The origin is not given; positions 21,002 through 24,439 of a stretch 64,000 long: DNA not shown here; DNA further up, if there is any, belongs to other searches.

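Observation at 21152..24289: Secreted ~1045-aa beta-helix protein made of two tandem copies of a ~500-aa module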

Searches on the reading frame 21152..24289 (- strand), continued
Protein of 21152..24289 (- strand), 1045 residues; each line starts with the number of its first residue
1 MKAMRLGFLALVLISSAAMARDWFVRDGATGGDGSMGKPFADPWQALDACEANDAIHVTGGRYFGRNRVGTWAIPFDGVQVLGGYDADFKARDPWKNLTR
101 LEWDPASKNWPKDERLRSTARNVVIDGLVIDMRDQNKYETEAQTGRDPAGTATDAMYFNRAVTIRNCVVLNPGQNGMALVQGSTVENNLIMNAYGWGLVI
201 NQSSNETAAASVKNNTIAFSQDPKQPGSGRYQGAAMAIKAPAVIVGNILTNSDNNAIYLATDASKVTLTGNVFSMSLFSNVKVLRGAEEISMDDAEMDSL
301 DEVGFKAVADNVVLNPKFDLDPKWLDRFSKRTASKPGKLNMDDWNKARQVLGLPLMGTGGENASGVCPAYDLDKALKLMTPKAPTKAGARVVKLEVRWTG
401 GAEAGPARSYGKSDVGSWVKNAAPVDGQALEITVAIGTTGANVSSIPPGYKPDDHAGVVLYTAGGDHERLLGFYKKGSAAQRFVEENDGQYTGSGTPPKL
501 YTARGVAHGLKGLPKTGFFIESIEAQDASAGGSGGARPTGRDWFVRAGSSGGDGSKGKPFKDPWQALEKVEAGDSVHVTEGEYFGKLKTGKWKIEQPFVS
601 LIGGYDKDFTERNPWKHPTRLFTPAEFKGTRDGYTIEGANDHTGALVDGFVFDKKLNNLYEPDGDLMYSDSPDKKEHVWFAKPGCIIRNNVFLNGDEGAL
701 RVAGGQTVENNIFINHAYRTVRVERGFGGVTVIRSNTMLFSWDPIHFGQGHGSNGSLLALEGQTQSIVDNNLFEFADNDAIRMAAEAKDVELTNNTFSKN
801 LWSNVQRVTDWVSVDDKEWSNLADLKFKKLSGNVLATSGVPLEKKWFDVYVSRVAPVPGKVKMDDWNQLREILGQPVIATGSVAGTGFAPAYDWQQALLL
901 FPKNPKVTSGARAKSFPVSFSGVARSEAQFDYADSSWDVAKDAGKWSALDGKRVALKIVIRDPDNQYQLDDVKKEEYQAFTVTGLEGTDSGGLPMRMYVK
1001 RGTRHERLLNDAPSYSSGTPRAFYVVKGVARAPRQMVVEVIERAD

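Call 39: find_encoding_contigs(protein=P0004, flank=8000, max_places=2)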
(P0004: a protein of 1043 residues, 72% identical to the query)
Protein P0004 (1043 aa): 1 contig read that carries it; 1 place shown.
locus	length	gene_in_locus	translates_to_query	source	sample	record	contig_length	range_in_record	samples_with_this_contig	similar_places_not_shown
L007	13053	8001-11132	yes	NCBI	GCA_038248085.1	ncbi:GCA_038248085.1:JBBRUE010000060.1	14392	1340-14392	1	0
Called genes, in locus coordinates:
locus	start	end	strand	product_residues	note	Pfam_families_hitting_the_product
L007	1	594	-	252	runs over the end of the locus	-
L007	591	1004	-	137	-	PF00072:Response_reg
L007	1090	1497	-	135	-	PF00072:Response_reg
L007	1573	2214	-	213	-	PF00072:Response_reg, PF08281:Sigma70_r4_2, PF00196:GerE, PF04545:Sigma70_r4 (weak)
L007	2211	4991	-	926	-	PF08448:PAS_4, PF00989:PAS, PF08448:PAS_4, PF13188:PAS_8, PF13426:PAS_9, PF08447:PAS_3, PF08448:PAS_4, PF13426:PAS_9, +6 more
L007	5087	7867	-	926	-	PF00675:Peptidase_M16, PF05193:Peptidase_M16_C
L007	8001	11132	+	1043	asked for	PF07602:DUF1565 (faint), PF22842:Pel9A-like_beta_helix (faint), PF05048:NosD (faint), PF13229:Beta_helix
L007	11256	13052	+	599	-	?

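Call 42: search_protein_families(library=padloc, proteins=[window:21152-24289:-], max_evalue=0.1)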
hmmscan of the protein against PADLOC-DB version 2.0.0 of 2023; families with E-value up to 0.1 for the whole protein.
window:21152-24289:- (1045 aa): 0 families

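Call 47: find_related_loci(query=A1, collection=genome_contigs, flank=6000)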
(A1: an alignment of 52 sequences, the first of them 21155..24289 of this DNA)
Query A1 (1045 aa) in genome_contigs; peptide patterns used: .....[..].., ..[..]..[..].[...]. (x = any residue, [..] = any of these).
170 stretches matched a pattern; 77 encode a relative of the query (tblastn E <= 1e-3); 73 distinct loci.
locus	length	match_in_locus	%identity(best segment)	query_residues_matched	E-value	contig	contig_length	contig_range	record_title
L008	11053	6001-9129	72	1-1045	0e+0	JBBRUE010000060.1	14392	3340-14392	MAG: Myxococcales bacterium isolate La3_concoct.158 La3_concoct.158_K_2554901_L_14392_cov_17.2071, whole genome shotgun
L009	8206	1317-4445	71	8-1045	0e+0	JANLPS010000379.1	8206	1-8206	MAG: Archangium sp. isolate OTE_38_metabat_310 OTE_38_k141_1183915, whole genome shotgun sequence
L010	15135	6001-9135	86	1-1045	0e+0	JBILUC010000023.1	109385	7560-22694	MAG: Archangium sp. isolate ME2018-07-27_3300044621_group8_bin65 Rohwer_bin1477_scaffold_61_c1, whole genome shotgun seq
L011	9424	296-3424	67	1-1045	0e+0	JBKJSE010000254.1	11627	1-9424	MAG: Archangium sp. isolate ant_bin.566 k117_6556792, whole genome shotgun sequence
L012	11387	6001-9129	66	1-1045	0e+0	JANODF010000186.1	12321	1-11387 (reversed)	MAG: Archangium sp. isolate VAR_17_metabat_192 VAR_17_k141_337160, whole genome shotgun sequence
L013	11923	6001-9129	66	1-1045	0e+0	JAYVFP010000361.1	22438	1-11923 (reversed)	MAG: Archangium sp. isolate GL44_UP_metabat_111 GL44_UP_metabat_111_360, whole genome shotgun sequence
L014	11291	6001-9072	67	21-1045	0e+0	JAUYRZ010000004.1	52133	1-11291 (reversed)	MAG: Archangium sp. isolate C5_metabat.bin.21 C5_k141_142999, whole genome shotgun sequence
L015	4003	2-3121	65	4-1045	0e+0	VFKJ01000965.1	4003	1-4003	MAG: Myxococcales bacterium isolate Bin_62_4 c_000002708962, whole genome shotgun sequence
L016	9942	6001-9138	61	1-1045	0e+0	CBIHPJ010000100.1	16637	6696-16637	MAG TPA_asm: uncultured Myxococcales bacterium isolate SRR18156209_binner23_Refined_20 genome assembly, contig: ERZ27336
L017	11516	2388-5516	57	4-1045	0e+0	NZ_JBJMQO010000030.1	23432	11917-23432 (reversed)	MAG: Archangium sp. isolate H3_16_all_fractions_metab_conc_11_70_0 k255_2079751, whole genome shotgun sequence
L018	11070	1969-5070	58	9-1045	0e+0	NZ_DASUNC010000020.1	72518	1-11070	MAG: Archangium sp. isolate SMAG_U1589 k141_1017136, whole genome shotgun sequence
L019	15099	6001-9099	58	9-1045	0e+0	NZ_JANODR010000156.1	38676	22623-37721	MAG: Archangium sp. isolate VAR_17_metabat_108 VAR_17_k141_736542, whole genome shotgun sequence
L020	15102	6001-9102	56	9-1045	0e+0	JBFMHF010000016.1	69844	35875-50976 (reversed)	MAG: Myxococcota bacterium isolate MAG316 MAG316_16, whole genome shotgun sequence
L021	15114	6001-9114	56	1-1045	0e+0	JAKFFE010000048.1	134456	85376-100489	MAG: Myxococcaceae bacterium isolate LC092 contig-124_62, whole genome shotgun sequence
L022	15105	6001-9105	59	10-1045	0e+0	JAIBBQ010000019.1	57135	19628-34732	MAG: Myxococcaceae bacterium isolate SSF41 NODE_9836_length_57182_cov_16.510350, whole genome shotgun sequence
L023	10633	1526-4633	57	1-1045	0e+0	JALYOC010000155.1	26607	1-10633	MAG: Myxococcota bacterium isolate MDV bin1 SD1454-56_k127_751834, whole genome shotgun sequence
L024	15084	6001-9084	57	15-1045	0e+0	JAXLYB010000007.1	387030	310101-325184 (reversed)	MAG: Myxococcaceae bacterium isolate STL-MYX2 C1.157.fa-7, whole genome shotgun sequence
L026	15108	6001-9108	55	10-1045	0e+0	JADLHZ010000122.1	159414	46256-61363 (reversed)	MAG: Deltaproteobacteria bacterium isolate SJ496 c_000001417355, whole genome shotgun sequence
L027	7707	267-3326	53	21-1045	0e+0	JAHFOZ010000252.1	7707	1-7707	MAG: Planctomycetota bacterium isolate nzgw515 NODE_3738_length_7708_cov_2.976275, whole genome shotgun sequence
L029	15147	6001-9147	52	1-1045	0e+0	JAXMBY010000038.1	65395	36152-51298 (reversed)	MAG: Planctomycetota bacterium isolate STL-PLA48 C1.322.fa-38, whole genome shotgun sequence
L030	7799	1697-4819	51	5-1045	0e+0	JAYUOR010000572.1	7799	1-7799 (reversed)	MAG: Planctomycetota bacterium isolate GL103_UP_concoct_68 GL103_UP_concoct_68_571, whole genome shotgun sequence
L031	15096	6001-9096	51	9-1045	0e+0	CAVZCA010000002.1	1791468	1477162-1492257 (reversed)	MAG: uncultured Phycisphaerales bacterium isolate MFD00964.bin.2.8 genome assembly, contig: contig_26103, whole genome s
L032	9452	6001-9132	51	8-1045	0e+0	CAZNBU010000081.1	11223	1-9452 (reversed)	MAG TPA_asm: uncultured Planctomycetaceae bacterium isolate binchicken_co350_24 genome assembly, contig: NODE_6409_lengt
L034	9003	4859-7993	51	5-1045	0e+0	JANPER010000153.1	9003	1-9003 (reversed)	MAG: Planctomycetota bacterium isolate VAR_78_metabat_20 VAR_78_k141_3735330, whole genome shotgun sequence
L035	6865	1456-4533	51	22-1045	0e+0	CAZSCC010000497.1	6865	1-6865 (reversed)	MAG TPA_asm: uncultured Planctomycetales bacterium isolate binchicken_co165_127 genome assembly, contig: k141_1981712, w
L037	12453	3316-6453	50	5-1045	0e+0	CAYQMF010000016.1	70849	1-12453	MAG TPA_asm: uncultured candidatus Brocadiaceae bacterium isolate SRP237561_co1_290 genome assembly, contig: NODE_490_le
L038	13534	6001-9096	50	16-1045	0e+0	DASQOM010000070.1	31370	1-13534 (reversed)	MAG TPA_asm: Planctomycetota bacterium isolate SMAG_U10803 k141_1446741, whole genome shotgun sequence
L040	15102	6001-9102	58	9-1045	0e+0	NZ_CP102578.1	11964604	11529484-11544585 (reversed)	Archangium gephyra strain SDU49 chromosome, complete genome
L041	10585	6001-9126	49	8-1045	0e+0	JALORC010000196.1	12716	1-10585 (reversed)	MAG: Planctomycetota bacterium isolate Prado171 scaffold_29056, whole genome shotgun sequence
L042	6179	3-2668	58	21-1045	0e+0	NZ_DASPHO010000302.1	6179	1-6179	MAG: Hyalangium sp. isolate SMAG_U11958 k141_5169879, whole genome shotgun sequence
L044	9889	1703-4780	51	15-1045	0e+0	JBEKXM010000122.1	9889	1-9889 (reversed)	MAG: Tepidisphaeraceae bacterium isolate SPRUCE 651 SPRUCE_651_122, whole genome shotgun sequence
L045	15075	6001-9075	53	17-1045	0e+0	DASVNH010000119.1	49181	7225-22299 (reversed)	MAG TPA_asm: Planctomycetota bacterium isolate SMAG_U3121 k141_679375, whole genome shotgun sequence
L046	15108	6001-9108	64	9-1045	0e+0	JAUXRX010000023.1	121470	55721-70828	MAG: Archangium sp. isolate C12_metabat.bin.17_sub C12_k141_204228, whole genome shotgun sequence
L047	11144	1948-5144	67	2-1045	0e+0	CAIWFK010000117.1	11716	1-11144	MAG: uncultured Myxococcales bacterium isolate VK_bin-1538 genome assembly, contig: bin-1538:117/907, whole genome shotg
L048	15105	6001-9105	59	8-1045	0e+0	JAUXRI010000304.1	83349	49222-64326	MAG: Myxococcales bacterium isolate C12_maxbin.062_sub C12_k141_166736, whole genome shotgun sequence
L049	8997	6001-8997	49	6-1031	0e+0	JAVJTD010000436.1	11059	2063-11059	MAG: Planctomycetota bacterium isolate G1-WW12-33 k141_94317, whole genome shotgun sequence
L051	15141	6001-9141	49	1-1045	0e+0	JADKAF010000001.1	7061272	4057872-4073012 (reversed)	MAG: Planctomycetota bacterium isolate Lyne_18-Q3-R50-59_MAXAC.409 tig00000050-10-70511450, whole genome shotgun sequenc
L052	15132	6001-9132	46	4-1045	0e+0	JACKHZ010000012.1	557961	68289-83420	MAG: Planctomycetota bacterium isolate HK-STAS-PLAN-31 HK-STAS-PLAN-31_12, whole genome shotgun sequence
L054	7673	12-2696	48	21-1045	0e+0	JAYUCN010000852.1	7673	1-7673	MAG: Planctomycetota bacterium isolate GFS_6982 GFS_6982_851, whole genome shotgun sequence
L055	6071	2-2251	54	21-1045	0e+0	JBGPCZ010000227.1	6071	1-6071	MAG: Planctomycetota bacterium isolate OBJ_0618_050_37 k141_5406915_length_6071_cov_11.0000, whole genome shotgun sequen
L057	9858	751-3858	43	20-1045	0e+0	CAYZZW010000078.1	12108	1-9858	MAG TPA_asm: uncultured Treponemataceae bacterium isolate SRP220891_co1_306 genome assembly, contig: NODE_10096_length_1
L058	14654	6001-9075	48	11-1045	0e+0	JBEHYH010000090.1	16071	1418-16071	MAG: Myxococcota bacterium isolate ESF1.bin.39 NODE_3778_length_16071_cov_3.540947, whole genome shotgun sequence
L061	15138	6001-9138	42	10-1045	0e+0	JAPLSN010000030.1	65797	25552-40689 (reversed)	MAG: Spirochaetes bacterium isolate LacPavin_0920_SED2_MAG_63_13 LacPavin_0920_SED2_scaffold_1624413, whole genome shotg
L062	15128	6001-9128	61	1-1045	0e+0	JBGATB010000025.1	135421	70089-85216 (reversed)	MAG: Myxococcaceae bacterium isolate MAG_AAO_H10.6 AAOH10-6_opera_contig_675, whole genome shotgun sequence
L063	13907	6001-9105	58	9-1045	0e+0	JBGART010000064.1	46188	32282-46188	MAG: Myxococcaceae bacterium isolate MAG_MBR_H10.11 MBRH10-11_opera_contig_2988, whole genome shotgun sequence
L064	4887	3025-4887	48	18-1031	0e+0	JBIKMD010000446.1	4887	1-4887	MAG: Myxococcota bacterium isolate ME2014-08-29_3300036719_group5_bin99 Rohwer_bin1501_scaffold_36017_c1, whole genome s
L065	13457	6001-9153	36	2-1045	0e+0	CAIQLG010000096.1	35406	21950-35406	MAG: uncultured Lentisphaerae bacterium isolate AM-lipid-01-D10_bin-0339 genome assembly, contig: bin-0339:096/606, whol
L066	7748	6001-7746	51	14-1043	0e+0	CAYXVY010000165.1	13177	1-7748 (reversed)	MAG TPA_asm: uncultured Planctomycetales bacterium isolate binchicken_co165_413 genome assembly, contig: k141_249675, wh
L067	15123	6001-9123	42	5-1045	0e+0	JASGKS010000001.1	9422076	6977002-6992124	MAG: Archangium sp. isolate 5N606 JMF-2111-06-0005.ont.bin.606_0, whole genome shotgun sequence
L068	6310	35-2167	43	21-1043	1e-168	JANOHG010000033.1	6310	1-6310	MAG: Archangiaceae bacterium isolate SOY_64_concoct_227 SOY_64_k141_787147, whole genome shotgun sequence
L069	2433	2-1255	60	123-1045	4e-174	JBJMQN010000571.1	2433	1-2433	MAG: Myxococcaceae bacterium isolate H3_16_all_fractions_metab_maxbC_136_66_0 k255_6982964, whole genome shotgun sequenc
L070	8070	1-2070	42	21-1045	6e-161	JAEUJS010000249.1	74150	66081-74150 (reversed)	MAG: Archangium sp. isolate new MAG-75 k141_356025, whole genome shotgun sequence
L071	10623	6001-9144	48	3-1045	0e+0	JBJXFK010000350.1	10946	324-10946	MAG: Phycisphaerae bacterium isolate F1F2.bin.474 k127_1869240, whole genome shotgun sequence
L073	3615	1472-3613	40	9-1031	1e-143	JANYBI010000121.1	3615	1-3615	MAG: Lentisphaerae bacterium isolate GL140_5_metabat_62_sub GL140_5_k141_2951072, whole genome shotgun sequence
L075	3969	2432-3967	42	21-1045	2e-109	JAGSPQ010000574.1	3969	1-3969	MAG: Myxococcaceae bacterium isolate CTSoil_096 scaffold_50048, whole genome shotgun sequence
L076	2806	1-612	66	321-1045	1e-82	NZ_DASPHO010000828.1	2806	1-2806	MAG: Hyalangium sp. isolate SMAG_U11958 k141_2913097, whole genome shotgun sequence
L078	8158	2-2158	52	18-1043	0e+0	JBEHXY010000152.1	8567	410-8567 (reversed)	MAG: Planctomycetota bacterium isolate ESF1.bin.108 NODE_9729_length_8567_cov_8.111597, whole genome shotgun sequence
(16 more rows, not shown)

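Call 76: list_cluster_members(proteins=[P0001, P0282, P0002, P0012])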
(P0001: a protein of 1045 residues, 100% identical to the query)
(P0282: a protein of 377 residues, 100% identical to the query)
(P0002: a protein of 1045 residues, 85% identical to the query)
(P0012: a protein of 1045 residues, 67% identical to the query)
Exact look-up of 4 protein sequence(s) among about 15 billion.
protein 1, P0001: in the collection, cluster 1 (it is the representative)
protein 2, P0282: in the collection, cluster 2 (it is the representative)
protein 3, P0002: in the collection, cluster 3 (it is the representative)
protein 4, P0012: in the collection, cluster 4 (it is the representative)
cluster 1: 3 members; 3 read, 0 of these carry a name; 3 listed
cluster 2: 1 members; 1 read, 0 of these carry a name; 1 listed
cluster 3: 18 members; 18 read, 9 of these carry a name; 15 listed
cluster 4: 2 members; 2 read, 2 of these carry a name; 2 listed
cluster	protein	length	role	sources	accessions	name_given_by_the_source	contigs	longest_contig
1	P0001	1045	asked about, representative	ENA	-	-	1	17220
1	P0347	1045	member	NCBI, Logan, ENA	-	-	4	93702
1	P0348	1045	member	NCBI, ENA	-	-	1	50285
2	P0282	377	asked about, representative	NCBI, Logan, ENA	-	-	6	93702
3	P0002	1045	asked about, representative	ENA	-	-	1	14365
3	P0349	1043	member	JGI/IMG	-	hypothetical protein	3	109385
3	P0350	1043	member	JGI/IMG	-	hypothetical protein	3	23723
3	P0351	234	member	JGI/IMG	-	ribosomal protein S6E (S10)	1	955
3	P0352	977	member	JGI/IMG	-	hypothetical protein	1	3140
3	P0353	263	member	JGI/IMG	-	ribosomal protein S6E (S10)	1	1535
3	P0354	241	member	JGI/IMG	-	hypothetical protein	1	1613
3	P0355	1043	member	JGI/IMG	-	hypothetical protein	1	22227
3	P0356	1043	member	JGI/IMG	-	hypothetical protein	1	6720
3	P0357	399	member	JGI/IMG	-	ribosomal protein S6E (S10)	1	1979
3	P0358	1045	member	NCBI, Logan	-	-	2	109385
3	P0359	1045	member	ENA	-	-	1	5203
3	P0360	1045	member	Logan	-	-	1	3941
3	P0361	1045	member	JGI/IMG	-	-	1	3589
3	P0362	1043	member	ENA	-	-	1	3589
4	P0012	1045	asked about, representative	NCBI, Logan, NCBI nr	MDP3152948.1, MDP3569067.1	MAG: right-handed parallel beta-helix repeat-containing protein [Archangium sp.] | right-handed parallel beta-helix repeat-containing protein [Archangium sp.]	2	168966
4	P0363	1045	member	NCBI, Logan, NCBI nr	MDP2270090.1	MAG: right-handed parallel beta-helix repeat-containing protein [Archangium sp.] | right-handed parallel beta-helix repeat-containing protein [Archangium sp.]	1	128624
